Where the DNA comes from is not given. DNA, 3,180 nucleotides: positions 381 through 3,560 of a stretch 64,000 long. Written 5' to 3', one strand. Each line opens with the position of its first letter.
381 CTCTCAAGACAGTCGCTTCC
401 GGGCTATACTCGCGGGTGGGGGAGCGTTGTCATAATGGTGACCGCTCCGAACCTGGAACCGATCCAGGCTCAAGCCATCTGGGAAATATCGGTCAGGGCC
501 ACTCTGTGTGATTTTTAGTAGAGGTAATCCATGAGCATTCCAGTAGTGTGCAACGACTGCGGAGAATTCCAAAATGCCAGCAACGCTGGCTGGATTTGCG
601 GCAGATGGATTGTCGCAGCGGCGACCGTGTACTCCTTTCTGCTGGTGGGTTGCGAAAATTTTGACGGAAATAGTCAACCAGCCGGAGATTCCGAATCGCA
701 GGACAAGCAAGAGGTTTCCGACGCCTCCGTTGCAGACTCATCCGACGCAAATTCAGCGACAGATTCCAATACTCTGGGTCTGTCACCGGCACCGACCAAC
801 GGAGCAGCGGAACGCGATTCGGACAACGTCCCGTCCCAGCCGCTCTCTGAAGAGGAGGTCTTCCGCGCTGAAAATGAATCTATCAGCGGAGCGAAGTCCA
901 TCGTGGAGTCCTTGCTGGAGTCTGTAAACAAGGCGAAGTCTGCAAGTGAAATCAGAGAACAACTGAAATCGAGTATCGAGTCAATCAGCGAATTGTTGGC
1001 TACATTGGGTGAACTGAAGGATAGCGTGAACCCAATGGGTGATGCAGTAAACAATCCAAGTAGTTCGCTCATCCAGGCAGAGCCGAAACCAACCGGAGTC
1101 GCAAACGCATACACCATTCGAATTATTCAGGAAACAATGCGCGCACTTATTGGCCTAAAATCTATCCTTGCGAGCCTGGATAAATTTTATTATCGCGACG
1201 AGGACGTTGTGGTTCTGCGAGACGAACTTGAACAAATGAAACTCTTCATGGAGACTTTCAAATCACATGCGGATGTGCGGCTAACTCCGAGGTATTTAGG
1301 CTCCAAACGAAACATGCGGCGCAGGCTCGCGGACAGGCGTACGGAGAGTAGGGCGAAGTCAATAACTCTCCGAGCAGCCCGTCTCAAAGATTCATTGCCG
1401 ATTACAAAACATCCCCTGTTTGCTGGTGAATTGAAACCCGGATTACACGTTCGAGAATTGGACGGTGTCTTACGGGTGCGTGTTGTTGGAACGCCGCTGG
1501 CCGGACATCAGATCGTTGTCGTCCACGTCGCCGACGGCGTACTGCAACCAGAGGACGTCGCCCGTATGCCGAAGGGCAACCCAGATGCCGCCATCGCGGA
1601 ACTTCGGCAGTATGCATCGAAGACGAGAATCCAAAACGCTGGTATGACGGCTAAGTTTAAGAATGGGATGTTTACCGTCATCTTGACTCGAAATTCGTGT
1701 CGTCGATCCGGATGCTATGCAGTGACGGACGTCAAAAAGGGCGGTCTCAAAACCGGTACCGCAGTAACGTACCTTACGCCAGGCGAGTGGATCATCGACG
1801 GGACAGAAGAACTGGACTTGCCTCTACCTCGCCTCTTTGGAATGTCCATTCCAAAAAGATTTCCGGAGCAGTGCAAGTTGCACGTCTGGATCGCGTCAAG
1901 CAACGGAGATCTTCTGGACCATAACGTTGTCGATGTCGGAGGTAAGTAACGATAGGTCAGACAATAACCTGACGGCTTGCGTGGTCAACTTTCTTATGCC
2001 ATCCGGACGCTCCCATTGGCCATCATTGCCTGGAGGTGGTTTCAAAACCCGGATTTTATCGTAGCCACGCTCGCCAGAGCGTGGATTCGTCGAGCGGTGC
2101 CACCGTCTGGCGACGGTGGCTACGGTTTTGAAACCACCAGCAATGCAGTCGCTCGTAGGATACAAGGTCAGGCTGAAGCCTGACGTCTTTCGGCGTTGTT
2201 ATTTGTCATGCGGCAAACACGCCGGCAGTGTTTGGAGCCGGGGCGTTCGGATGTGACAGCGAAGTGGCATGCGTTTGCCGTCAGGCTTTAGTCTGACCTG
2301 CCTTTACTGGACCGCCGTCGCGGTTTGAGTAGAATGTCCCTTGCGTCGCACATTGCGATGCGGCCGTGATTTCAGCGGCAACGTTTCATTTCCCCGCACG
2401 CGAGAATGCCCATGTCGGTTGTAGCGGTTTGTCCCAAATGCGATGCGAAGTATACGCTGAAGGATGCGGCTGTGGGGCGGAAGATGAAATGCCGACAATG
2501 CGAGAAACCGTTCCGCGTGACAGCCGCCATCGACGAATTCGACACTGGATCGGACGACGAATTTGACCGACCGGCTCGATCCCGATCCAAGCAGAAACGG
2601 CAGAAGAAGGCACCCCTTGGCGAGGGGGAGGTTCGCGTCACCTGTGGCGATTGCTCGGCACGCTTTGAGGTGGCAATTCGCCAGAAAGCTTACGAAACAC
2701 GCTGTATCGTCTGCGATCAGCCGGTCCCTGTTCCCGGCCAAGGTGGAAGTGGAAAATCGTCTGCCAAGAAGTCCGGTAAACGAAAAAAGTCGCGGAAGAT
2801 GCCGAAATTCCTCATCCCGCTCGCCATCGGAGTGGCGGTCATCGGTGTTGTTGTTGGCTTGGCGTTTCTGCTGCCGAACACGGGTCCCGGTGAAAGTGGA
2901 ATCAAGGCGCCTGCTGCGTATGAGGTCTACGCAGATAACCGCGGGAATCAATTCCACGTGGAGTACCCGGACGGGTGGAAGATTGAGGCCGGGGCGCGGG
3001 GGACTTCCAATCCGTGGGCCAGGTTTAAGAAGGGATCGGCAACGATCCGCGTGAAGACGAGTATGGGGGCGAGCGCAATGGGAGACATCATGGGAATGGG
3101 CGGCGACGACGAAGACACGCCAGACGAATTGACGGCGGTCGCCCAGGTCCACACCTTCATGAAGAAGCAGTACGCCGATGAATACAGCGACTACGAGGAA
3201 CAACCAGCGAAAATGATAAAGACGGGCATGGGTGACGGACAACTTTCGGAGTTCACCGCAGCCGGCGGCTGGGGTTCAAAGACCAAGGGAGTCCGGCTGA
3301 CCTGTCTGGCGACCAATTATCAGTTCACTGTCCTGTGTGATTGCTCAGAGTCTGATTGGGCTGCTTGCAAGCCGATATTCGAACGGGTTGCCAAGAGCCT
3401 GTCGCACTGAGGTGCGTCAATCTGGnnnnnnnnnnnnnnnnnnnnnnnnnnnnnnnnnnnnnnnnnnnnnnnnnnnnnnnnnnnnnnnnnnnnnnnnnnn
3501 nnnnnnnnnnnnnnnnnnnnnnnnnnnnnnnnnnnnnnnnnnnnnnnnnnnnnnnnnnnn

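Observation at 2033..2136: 104-nt perfectly nested stem-loop element (15-bp closing stem with 7-bp and 9-bp hairpins)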

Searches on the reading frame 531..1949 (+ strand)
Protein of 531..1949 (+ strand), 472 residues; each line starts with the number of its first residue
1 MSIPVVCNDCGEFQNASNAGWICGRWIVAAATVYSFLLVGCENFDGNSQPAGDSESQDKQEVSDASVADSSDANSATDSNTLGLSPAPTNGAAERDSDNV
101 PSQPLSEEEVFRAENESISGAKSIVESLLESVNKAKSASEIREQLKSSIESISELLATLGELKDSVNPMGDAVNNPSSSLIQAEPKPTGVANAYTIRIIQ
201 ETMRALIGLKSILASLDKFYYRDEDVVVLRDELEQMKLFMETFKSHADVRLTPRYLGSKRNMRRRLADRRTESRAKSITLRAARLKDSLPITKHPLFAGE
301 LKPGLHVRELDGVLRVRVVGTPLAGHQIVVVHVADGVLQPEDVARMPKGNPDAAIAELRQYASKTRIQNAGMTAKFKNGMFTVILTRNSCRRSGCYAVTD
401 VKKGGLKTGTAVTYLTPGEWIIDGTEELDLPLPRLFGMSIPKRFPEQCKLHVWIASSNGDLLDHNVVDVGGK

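Call 12: find_encoding_contigs(protein=window:531-1949:+, flank=10000, max_places=10)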
Protein window:531-1949:+ (472 aa): 9 contigs read that carry it; 8 places shown.
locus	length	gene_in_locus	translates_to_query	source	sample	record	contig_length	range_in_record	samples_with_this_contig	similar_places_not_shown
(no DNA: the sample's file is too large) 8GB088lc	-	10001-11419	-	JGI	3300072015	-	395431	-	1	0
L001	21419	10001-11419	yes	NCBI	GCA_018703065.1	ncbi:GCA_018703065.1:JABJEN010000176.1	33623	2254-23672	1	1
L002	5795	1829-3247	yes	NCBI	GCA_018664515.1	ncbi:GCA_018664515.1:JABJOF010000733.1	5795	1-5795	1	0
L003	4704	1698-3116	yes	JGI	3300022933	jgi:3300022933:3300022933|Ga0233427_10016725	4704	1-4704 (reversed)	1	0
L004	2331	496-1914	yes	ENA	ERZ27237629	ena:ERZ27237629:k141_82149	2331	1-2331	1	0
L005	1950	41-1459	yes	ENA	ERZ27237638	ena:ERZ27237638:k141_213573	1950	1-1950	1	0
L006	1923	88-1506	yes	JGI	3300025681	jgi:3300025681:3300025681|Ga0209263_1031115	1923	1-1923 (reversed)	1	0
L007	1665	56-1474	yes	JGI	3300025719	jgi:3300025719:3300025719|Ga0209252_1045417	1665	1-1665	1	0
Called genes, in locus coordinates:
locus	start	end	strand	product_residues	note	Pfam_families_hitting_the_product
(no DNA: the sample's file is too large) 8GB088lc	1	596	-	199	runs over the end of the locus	PF01025:GrpE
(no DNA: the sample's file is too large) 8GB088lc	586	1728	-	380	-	PF00226:DnaJ, PF01556:DnaJ_C, PF00684:DnaJ_CXXCXGXG, PF27439:DnaJ_C_2 (weak)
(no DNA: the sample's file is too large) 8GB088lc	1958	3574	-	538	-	PF00118:Cpn60_TCP1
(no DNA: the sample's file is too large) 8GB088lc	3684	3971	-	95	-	PF00166:Cpn10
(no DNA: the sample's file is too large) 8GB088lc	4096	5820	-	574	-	-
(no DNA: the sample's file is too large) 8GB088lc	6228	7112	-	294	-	PF06283:ThuA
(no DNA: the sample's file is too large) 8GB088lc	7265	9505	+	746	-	-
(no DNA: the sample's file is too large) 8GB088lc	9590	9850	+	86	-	-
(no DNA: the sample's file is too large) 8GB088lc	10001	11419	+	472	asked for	-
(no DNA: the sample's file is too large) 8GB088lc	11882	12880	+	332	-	PF13717:Zn_ribbon_4 (faint)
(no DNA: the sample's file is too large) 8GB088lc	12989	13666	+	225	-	-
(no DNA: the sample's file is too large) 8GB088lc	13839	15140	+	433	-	PF07394:DUF1501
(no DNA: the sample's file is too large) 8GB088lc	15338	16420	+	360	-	-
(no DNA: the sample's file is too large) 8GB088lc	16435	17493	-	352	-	PF03706:LPG_synthase_TM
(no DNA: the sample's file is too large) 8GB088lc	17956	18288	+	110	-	-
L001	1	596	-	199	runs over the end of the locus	PF01025:GrpE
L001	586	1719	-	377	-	PF00226:DnaJ, PF01556:DnaJ_C, PF00684:DnaJ_CXXCXGXG, PF27439:DnaJ_C_2 (weak)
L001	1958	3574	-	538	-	PF00118:Cpn60_TCP1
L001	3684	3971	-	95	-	PF00166:Cpn10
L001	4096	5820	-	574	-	-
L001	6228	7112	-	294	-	PF06283:ThuA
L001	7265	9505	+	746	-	-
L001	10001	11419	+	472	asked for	-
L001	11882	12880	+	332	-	PF13717:Zn_ribbon_4 (faint)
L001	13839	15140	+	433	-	PF07394:DUF1501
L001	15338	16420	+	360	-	-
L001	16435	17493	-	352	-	PF03706:LPG_synthase_TM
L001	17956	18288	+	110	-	-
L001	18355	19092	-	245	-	-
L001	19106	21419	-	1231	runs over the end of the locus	-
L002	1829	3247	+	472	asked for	-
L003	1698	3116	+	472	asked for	-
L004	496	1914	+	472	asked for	-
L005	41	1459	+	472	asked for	-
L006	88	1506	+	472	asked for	-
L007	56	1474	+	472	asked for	-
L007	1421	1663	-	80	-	?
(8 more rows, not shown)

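Call 53: search_protein_families(library=pfam, proteins=[window:531-1949:+], max_evalue=0.001)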
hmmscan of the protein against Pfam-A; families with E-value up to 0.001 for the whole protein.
window:531-1949:+ (472 aa): 0 families

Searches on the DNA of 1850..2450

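Call 5: search_rna_families(source=window, start=1850, end=2450, threshold=evalue, max_evalue=10, show_alignments=3)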
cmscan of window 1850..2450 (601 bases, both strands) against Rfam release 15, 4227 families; matches with E-value up to 10: 5.
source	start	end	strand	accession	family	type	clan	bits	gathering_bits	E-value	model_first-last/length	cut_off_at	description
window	2086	2120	-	RF03024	Rothia-sucC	Cis-reg;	-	22.6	64.5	0.056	18-53/59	no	Rothia-sucC RNA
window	2053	2084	-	RF01687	Acido-Lenti-1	Gene; sRNA;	-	20.3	37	0.028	1-46/46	no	Acido-Lenti-1 RNA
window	2060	2105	+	RF03407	MIR531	Gene; miRNA;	-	15.7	70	6.6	1-69/69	no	MIR531 microRNA precursor family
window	2167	2184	-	RF02603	BASRCII26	Gene; sRNA;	-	9.5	218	9.9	7-24/190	no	Brucella sRNA CII26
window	2185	2233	+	RF01390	isrG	Gene; sRNA;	-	8.4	100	7.3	1-279/279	no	isrG Hfq binding RNA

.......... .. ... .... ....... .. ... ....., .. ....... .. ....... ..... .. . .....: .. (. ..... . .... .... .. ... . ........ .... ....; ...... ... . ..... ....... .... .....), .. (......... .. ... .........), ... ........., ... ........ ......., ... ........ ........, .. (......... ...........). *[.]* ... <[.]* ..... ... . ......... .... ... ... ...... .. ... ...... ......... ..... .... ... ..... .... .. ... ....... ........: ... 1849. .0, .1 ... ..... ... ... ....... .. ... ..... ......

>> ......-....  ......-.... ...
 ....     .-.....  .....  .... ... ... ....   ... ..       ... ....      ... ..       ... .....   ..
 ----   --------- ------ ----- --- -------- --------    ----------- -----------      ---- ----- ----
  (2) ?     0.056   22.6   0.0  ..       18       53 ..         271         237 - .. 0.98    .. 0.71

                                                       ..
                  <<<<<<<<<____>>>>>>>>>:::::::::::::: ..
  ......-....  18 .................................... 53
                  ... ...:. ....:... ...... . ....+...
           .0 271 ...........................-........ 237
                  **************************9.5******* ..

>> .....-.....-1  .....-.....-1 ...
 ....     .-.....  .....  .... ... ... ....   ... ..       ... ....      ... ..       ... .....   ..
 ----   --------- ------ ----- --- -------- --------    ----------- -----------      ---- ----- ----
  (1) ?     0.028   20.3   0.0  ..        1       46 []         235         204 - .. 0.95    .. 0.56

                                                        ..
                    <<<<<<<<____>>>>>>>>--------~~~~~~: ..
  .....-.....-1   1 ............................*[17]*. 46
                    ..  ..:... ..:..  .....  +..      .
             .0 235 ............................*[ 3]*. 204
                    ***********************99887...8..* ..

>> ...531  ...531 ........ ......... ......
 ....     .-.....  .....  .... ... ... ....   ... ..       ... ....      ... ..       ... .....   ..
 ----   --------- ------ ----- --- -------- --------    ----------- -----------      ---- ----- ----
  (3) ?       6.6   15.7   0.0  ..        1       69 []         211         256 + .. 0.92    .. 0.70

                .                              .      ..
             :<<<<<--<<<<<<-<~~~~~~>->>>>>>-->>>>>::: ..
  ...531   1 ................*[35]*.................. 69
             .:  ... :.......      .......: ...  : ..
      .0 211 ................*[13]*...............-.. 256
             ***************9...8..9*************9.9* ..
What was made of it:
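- On Rfam RF01687 Acido-Lenti-1: The score is 20.3 bits with E = 0.028 (call 5).
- Closest known: Rfam RF01687, Acido-Lenti-1 RNA motif. Different: The window match scores 20.3 bits against a gathering score of 37 (call 5), so it is not a member.
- There is a weak resemblance to Rfam Acido-Lenti-1 (E = 0.028, call 5).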

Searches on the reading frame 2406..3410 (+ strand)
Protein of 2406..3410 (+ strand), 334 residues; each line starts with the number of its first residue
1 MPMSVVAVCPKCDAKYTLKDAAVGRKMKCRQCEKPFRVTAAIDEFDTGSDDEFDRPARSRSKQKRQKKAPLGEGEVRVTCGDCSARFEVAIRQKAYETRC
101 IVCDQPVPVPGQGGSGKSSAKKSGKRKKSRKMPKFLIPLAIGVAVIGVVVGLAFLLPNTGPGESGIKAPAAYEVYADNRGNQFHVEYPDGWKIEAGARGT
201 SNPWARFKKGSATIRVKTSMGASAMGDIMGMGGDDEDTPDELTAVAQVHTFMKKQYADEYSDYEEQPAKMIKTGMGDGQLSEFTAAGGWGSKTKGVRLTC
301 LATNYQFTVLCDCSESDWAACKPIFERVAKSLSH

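Call 11: find_encoding_contigs(protein=window:2406-3410:+, flank=10000, max_places=10)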
Protein window:2406-3410:+ (334 aa): no gene with exactly this product is on record in the collection.

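Call 34: find_homologous_proteins(query=window:2412-3410:+)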
Query window:2412-3410:+ (332 aa): 12 proteins with E <= 0.001 among 2582 candidates.
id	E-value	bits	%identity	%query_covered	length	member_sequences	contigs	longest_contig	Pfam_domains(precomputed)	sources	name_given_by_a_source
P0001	3.0e-222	755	99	100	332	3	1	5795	-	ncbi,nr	ncbi:MAG: hypothetical protein HON53_17095 [Planctomycetaceae bacterium]|nr:hypothetical protein [Pl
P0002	3.5e-170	583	82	93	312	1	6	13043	-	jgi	jgi:hypothetical protein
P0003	2.1e-138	479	68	93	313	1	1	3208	-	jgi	jgi:hypothetical protein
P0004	7.1e-126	438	60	100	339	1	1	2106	PF13717.12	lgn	-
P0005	1.6e-117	410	69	82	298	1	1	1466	-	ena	-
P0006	2.3e-110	387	56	100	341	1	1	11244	-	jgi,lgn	jgi:hypothetical protein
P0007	7.7e-110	385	53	100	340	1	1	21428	PF13717.12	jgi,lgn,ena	-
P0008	4.9e-102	359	51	100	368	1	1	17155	-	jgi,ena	-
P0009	3.2e-86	307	46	98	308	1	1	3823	PF13719.11,PF13717.12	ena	-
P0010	1.5e-79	286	44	99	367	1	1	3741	PF13717.12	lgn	-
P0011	1.7e-44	170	32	99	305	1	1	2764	PF13719.11,PF13717.12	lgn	-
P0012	4.7e-39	152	32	100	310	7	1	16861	-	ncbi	ncbi:MAG: hypothetical protein R3B91_23085 [Planctomycetaceae bacterium]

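Call 35: find_encoding_contigs(protein=P0002, flank=5000, max_places=4)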
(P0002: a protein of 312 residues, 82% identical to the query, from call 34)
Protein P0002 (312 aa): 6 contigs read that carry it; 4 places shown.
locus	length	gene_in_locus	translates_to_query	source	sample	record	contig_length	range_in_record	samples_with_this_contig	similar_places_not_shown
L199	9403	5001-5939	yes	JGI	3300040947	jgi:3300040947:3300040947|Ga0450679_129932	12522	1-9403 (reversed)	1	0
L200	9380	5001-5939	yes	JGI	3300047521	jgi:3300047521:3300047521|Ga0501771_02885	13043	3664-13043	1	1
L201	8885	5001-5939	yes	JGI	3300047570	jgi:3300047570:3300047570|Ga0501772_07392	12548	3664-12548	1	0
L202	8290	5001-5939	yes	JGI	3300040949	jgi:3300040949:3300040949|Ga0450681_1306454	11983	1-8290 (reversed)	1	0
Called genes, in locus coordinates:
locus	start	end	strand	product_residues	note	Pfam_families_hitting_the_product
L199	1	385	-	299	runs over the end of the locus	PF01261:AP_endonuc_2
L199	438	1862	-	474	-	PF07586:HXXSHH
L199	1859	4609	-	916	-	PF13385:Laminin_G_3, PF07635:PSCyt1, PF07626:PSD3, PF07637:PSD5, PF07631:PSD4, PF07627:PSCyt3, PF07624:PSD2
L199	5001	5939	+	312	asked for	-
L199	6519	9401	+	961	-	?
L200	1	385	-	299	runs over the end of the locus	PF01261:AP_endonuc_2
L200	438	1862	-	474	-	PF07586:HXXSHH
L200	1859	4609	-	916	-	PF13385:Laminin_G_3, PF07635:PSCyt1, PF07626:PSD3, PF07637:PSD5, PF07631:PSD4, PF07627:PSCyt3, PF07624:PSD2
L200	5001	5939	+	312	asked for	-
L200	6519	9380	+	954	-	?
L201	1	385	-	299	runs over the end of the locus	PF01261:AP_endonuc_2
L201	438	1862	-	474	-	PF07586:HXXSHH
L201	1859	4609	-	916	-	PF13385:Laminin_G_3, PF07635:PSCyt1, PF07626:PSD3, PF07637:PSD5, PF07631:PSD4, PF07627:PSCyt3, PF07624:PSD2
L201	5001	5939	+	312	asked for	-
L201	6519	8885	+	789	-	?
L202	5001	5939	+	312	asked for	-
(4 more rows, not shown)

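Call 36: find_encoding_contigs(protein=P0003, flank=5000, max_places=3)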
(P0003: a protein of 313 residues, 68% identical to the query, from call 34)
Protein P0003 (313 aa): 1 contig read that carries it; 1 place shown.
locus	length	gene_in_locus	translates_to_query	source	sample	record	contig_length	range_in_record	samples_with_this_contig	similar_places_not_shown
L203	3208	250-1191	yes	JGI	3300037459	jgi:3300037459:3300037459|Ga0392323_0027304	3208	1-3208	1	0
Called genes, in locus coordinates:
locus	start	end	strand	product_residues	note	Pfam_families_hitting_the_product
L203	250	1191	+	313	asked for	-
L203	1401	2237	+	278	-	-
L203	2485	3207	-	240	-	?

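Call 37: find_encoding_contigs(protein=P0006, flank=5000, max_places=3)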
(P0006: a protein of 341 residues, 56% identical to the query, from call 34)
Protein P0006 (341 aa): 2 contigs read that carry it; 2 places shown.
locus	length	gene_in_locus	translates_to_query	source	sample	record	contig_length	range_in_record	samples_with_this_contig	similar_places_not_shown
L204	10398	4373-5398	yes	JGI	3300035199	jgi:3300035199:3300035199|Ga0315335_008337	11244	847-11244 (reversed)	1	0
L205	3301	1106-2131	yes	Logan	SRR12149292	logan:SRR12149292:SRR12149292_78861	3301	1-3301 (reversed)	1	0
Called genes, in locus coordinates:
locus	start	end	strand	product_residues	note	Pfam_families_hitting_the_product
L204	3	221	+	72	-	?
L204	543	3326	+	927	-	PF03699:UPF0182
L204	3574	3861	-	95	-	-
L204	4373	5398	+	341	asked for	-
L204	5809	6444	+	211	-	-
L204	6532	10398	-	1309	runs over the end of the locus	PF13424:TPR_12, PF24885:TPR_NPHP3, PF13374:TPR_10, PF13424:TPR_12, PF24885:TPR_NPHP3, PF13374:TPR_10, PF13424:TPR_12, PF13374:TPR_10, +32 more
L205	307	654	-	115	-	-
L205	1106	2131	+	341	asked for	-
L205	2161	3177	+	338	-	-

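Call 38: find_encoding_contigs(protein=P0007, flank=5000, max_places=3)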
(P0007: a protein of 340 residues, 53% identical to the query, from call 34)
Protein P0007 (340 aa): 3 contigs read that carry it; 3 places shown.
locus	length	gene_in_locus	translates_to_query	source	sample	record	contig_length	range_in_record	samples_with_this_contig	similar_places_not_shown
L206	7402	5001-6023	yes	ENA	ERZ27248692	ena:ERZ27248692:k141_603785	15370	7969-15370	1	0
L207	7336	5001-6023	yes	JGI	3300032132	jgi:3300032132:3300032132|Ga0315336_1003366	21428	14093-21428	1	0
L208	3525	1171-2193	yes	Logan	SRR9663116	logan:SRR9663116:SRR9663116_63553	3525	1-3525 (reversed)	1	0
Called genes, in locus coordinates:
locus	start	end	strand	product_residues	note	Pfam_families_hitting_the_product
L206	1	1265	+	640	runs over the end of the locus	PF25077:DUF7800 (weak), PF09423:PhoD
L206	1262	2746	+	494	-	PF00884:Sulfatase, PF01663:Phosphodiest (faint), PF16347:SGSH_C (weak)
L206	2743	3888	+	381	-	PF22244:GCE_fung (faint)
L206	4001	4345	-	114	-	-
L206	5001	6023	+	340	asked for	PF13717:Zn_ribbon_4 (weak)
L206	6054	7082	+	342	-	-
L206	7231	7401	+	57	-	?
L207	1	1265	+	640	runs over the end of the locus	PF25077:DUF7800 (weak), PF09423:PhoD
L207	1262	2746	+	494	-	PF00884:Sulfatase, PF01663:Phosphodiest (faint), PF16347:SGSH_C (weak)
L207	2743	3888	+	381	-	PF22244:GCE_fung (faint)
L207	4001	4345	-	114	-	-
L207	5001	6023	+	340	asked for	PF13717:Zn_ribbon_4 (weak)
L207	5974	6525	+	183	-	-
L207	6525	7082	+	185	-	-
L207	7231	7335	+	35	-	?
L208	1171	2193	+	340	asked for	PF13717:Zn_ribbon_4 (weak)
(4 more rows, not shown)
